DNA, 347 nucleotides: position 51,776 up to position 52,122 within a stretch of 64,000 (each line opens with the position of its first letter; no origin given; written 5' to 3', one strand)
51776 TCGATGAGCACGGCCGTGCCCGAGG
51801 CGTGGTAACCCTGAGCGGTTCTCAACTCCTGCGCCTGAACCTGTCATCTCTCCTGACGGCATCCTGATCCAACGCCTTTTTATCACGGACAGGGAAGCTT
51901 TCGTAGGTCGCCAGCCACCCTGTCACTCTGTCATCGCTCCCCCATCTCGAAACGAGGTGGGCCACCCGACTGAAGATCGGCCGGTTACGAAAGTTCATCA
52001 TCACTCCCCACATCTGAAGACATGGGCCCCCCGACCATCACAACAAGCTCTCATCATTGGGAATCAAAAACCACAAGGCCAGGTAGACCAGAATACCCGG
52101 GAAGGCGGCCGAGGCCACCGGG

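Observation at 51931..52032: Dispersed ~60-nt repeat with a hairpin whose stem differs between copies while the flanks are conserved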

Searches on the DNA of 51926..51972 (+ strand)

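Call 28: build_rna_model(alignment_id=A3, structure=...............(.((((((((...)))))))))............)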
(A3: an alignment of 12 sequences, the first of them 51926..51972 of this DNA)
Model R1 built from alignment A3 (12 sequences, 49 columns); structure: as given.
model positions 47; base pairs 9; branch points 0; effective number of sequences 9.54; information 1.173 bits per position. Calibrated on 0.2 Mb of random sequence (short: E-values are rough).
structure used (alignment columns):
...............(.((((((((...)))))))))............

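Call 29: search_with_rna_model(model_id=R1, source=window, filters=off, max_evalue=10, show_alignments=8)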
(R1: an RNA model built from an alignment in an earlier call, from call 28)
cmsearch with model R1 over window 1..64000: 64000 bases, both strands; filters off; matches with E-value up to 10: 26.
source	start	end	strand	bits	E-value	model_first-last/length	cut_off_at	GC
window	51926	51972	+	65.1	1.2e-15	1-47/47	no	0.64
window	55265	55311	-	63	4.4e-15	1-47/47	no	0.72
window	55460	55505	+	60.7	1.7e-14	1-47/47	no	0.63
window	51993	52037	+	48.2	3.5e-11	1-47/47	no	0.58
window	17191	17223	-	13.7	0.046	16-41/47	no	0.64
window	4266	4305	-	12.5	0.094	1-47/47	no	0.6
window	51941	51961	-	11.2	0.21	16-36/47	no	0.62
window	55276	55296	+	10.8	0.26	16-36/47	no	0.76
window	51839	51862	+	9.5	0.57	1-47/47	no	0.54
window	514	555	+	8.6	0.98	1-47/47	no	0.71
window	16183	16211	-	8.6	0.99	1-47/47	no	0.52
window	28528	28566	-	8.1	1.3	1-47/47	no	0.72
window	28709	28731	-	7.9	1.5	16-41/47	no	0.91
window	46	71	+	6.9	2.7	1-47/47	no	0.69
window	52007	52026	-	6.9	2.8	16-36/47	no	0.55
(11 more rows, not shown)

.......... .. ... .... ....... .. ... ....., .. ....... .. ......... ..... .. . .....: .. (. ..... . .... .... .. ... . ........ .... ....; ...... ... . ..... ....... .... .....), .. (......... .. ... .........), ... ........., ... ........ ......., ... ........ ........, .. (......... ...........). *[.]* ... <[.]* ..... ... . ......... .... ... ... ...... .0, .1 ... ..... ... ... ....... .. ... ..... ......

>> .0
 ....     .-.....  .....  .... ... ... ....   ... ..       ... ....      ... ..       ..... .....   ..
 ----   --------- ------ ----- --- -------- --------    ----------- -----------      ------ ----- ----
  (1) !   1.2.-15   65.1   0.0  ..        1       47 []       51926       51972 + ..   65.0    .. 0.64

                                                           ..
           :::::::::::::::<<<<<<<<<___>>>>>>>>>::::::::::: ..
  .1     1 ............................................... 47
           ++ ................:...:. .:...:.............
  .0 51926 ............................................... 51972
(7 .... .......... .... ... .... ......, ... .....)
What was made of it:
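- Checked: The next-best window hit is 13.7 bits (call 29).
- Four copies at 48-65 bits; nothing else above 14 bits in 64 kb (call 29).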

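Call 30: search_with_rna_model(model_id=R1, sources=[L001, L008, L011, L020, L041, L045, L050, L058, L036, L031, L032], filters=off, max_evalue=1, show_alignments=0)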
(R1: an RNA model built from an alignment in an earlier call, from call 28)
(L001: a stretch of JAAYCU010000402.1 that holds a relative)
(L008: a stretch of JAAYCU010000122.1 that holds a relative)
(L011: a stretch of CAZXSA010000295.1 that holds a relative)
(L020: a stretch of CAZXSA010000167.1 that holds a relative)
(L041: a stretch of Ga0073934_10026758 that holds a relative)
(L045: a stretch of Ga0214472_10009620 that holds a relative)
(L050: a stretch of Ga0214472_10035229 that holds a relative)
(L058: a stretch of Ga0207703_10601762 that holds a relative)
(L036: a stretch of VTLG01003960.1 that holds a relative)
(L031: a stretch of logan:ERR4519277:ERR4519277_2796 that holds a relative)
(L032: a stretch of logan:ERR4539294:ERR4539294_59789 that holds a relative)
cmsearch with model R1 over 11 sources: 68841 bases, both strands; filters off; matches with E-value up to 1: 24.
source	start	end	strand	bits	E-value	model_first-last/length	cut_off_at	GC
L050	3105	3150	+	67.8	2.5e-16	1-47/47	no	0.67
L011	155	201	-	64.9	1.5e-15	1-47/47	no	0.66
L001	242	288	+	64.3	2.1e-15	1-47/47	no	0.62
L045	1291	1337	-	63.3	4e-15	1-47/47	no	0.66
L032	76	122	-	63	4.8e-15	1-47/47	no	0.72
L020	870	916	-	61.1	1.5e-14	1-47/47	no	0.68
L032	271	316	+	60.7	1.9e-14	1-47/47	no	0.63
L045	1940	1986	+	60.7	1.9e-14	1-47/47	no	0.64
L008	3071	3116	+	59.5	3.9e-14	1-47/47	no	0.74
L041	5246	5292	+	58.9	5.5e-14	1-47/47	no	0.81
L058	659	706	-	58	9.8e-14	1-47/47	no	0.62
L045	1211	1257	+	46.8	8.9e-11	1-47/47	no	0.62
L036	7847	7891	+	22.8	0.00019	1-47/47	no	0.62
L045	1955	1975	-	13.4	0.058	16-36/47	no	0.71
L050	3120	3139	-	12.7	0.086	16-36/47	no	0.65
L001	257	277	-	12.2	0.12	16-36/47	no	0.67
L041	183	209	-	11.7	0.16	1-47/47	no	0.67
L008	3040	3069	+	11.2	0.22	16-42/47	no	0.7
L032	87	107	+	10.8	0.28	16-36/47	no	0.76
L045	1302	1322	+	10.7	0.29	16-36/47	no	0.62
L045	6519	6570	-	9.5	0.63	1-47/47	no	0.73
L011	166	186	+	9.2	0.76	16-36/47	no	0.57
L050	3215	3248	+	9.1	0.8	13-47/47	no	0.68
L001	1376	1401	-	8.9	0.89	1-47/47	no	0.85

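Call 44: search_with_rna_model(model_id=R1, sources=[L059, L060, L061, L062, L063], filters=off, max_evalue=0.1, show_alignments=0)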
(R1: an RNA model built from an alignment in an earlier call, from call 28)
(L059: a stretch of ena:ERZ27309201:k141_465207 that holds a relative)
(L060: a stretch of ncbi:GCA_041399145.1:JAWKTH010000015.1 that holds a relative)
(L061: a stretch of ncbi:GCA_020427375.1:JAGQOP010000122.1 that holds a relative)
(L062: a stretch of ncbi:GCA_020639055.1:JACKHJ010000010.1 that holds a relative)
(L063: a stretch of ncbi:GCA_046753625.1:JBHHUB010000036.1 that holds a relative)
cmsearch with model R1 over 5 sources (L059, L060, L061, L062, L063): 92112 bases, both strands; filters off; matches with E-value up to 0.1: 22.
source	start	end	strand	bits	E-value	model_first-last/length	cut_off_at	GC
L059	10757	10804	+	49.6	2.2e-11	1-47/47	no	0.65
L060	10757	10804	+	49.6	2.2e-11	1-47/47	no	0.65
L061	9892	9939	+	49.6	2.2e-11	1-47/47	no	0.65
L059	10599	10646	-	49.6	2.2e-11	1-47/47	no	0.62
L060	10599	10646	-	49.6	2.2e-11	1-47/47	no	0.62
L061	9734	9781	-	49.6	2.2e-11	1-47/47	no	0.62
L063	799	847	+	44.5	4.7e-10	1-47/47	no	0.69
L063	3821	3869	-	42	2.2e-09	1-47/47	no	0.59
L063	3304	3352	-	40.9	4.4e-09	1-47/47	no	0.59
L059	9943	9990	-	38.9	1.4e-08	1-47/47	no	0.58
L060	9943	9990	-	38.9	1.4e-08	1-47/47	no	0.58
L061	9078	9125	-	38.9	1.4e-08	1-47/47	no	0.58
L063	9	57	-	34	2.8e-07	1-47/47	no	0.63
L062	15337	15382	+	34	2.8e-07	1-47/47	no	0.67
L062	11866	11911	+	31.2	1.6e-06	1-47/47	no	0.72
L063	666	714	-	28.7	7.2e-06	1-47/47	no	0.57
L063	3437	3487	+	24.3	0.0001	1-47/47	no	0.69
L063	3954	4004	+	24.3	0.0001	1-47/47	no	0.69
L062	9865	9912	+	22.8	0.00025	1-47/47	no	0.65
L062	10641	10688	+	19.7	0.0017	1-47/47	no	0.62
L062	10730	10777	+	17.9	0.005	1-47/47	no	0.65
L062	9764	9798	+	14.6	0.038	14-47/47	no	0.71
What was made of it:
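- On REP elements (REP/RAYT system): L063 has 7 copies in 10.6 kb (call 44). L063 has -/+ dimers at 3304/3437 and 3821/3954 (call 44).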

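Call 45: search_with_rna_model(model_id=R1, sources=[window, L001, L008, L011, L020, L041, L045, L050, L058, L059, L062, L063], filters=default, max_evalue=0.01, make_alignment=true)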
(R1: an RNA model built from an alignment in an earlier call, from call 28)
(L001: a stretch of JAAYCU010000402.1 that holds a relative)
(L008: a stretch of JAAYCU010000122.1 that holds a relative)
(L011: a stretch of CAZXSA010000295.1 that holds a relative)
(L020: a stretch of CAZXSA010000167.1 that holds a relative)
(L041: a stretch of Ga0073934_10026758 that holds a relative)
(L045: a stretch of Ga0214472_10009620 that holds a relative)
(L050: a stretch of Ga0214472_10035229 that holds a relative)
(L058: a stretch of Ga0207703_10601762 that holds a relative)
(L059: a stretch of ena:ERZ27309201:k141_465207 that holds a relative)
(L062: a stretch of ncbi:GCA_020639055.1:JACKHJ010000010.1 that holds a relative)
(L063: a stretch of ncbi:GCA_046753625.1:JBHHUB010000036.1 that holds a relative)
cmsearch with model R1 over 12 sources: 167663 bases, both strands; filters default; matches with E-value up to 0.01: 29.
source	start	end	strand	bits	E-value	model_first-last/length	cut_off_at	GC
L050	3105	3150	+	67.8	6.2e-16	1-47/47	no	0.67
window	51926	51972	+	65.1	3.3e-15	1-47/47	no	0.64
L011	155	201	-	64.9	3.6e-15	1-47/47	no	0.66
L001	242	288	+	64.3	5e-15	1-47/47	no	0.62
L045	1291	1337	-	63.3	9.7e-15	1-47/47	no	0.66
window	55265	55311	-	63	1.2e-14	1-47/47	no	0.72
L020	870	916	-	61.1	3.6e-14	1-47/47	no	0.68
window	55460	55505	+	60.7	4.5e-14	1-47/47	no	0.63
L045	1940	1986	+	60.7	4.6e-14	1-47/47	no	0.64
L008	3071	3116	+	59.5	9.4e-14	1-47/47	no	0.74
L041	5246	5292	+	58.9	1.3e-13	1-47/47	no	0.81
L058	659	706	-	58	2.4e-13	1-47/47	no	0.62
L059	10757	10804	+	49.6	3.9e-11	1-47/47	no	0.65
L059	10599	10646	-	49.6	4e-11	1-47/47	no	0.62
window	51993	52037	+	48.2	9.1e-11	1-47/47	no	0.58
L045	1211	1257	+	46.8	2.2e-10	1-47/47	no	0.62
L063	799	847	+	44.5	8.5e-10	1-47/47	no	0.69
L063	3821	3869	-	42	4e-09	1-47/47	no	0.59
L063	3304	3352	-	40.9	8e-09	1-47/47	no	0.59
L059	9943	9990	-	38.9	2.6e-08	1-47/47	no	0.58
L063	9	57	-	34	5.1e-07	1-47/47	no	0.63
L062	15337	15382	+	34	5.2e-07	1-47/47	no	0.67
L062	11866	11911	+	31.2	2.9e-06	1-47/47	no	0.72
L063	666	714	-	28.6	1.3e-05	1-47/47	no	0.57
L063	3437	3487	+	24.3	0.00019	1-47/47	no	0.69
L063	3954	4004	+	24.3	0.00019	1-47/47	no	0.69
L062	9865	9912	+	22.8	0.00046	1-47/47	no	0.65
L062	10641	10688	+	19.7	0.003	1-47/47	no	0.62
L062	10730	10777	+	17.9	0.0092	1-47/47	no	0.65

Alignment A4: 29 matches aligned to the model, 57 columns, each read 5' to 3' on its own strand. Consensus structure (alignment columns), stored with it:
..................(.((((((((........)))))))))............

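Call 58: search_with_rna_model(model_id=R1, sources=[L064, L065, L031, L033, L034], filters=off, max_evalue=0.1)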
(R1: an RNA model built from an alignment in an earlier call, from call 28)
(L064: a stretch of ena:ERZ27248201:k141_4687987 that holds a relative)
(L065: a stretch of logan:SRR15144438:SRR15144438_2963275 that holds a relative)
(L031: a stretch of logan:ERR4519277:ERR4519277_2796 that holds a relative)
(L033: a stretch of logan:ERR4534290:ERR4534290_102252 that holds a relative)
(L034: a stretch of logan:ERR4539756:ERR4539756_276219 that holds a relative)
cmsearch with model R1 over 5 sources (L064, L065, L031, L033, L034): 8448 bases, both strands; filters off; matches with E-value up to 0.1: 5.
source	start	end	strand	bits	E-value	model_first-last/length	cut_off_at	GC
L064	1099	1146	+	48.2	4.6e-12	1-47/47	no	0.65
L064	448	495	-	44.3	5e-11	1-47/47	no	0.54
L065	347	395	-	36.7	4.9e-09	1-47/47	no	0.65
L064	1115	1135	-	12.9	0.0094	16-36/47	no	0.67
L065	358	379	+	9.5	0.077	16-36/47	no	0.59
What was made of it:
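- On IS200/IS605 insertion sequence: Flanking copies are inverted in 4 of the 5 loci where both flanks can be read (calls 30, 44, 58).
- The elements bracket a transposase gene in five of six loci (the sixth, L065, only upstream because its contig ends) (calls 44, 58). In four of the five loci where both flanks can be read (L045, L059, L063, L064) the outermost flanking copies are inverted (calls 30, 44, 58).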

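Call 64: search_with_rna_model(model_id=R1, sources=[L066, L067, L068], filters=off, max_evalue=1)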
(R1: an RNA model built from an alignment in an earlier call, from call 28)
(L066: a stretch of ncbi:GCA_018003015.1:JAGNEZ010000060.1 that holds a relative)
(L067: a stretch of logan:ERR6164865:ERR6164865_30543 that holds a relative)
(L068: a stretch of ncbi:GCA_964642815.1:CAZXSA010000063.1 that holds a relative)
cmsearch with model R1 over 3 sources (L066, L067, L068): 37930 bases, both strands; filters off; matches with E-value up to 1: 4.
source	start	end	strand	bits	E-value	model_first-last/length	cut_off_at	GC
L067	502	515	+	11.6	0.094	1-47/47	no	0.57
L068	4043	4074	+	9.4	0.37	1-47/47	no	0.53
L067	6111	6133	-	8.1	0.78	1-47/47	no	0.65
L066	5236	5266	-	7.9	0.89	1-47/47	no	0.74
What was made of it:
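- They are absent at orthologous sites in L068, L066 and L067 (call 64).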
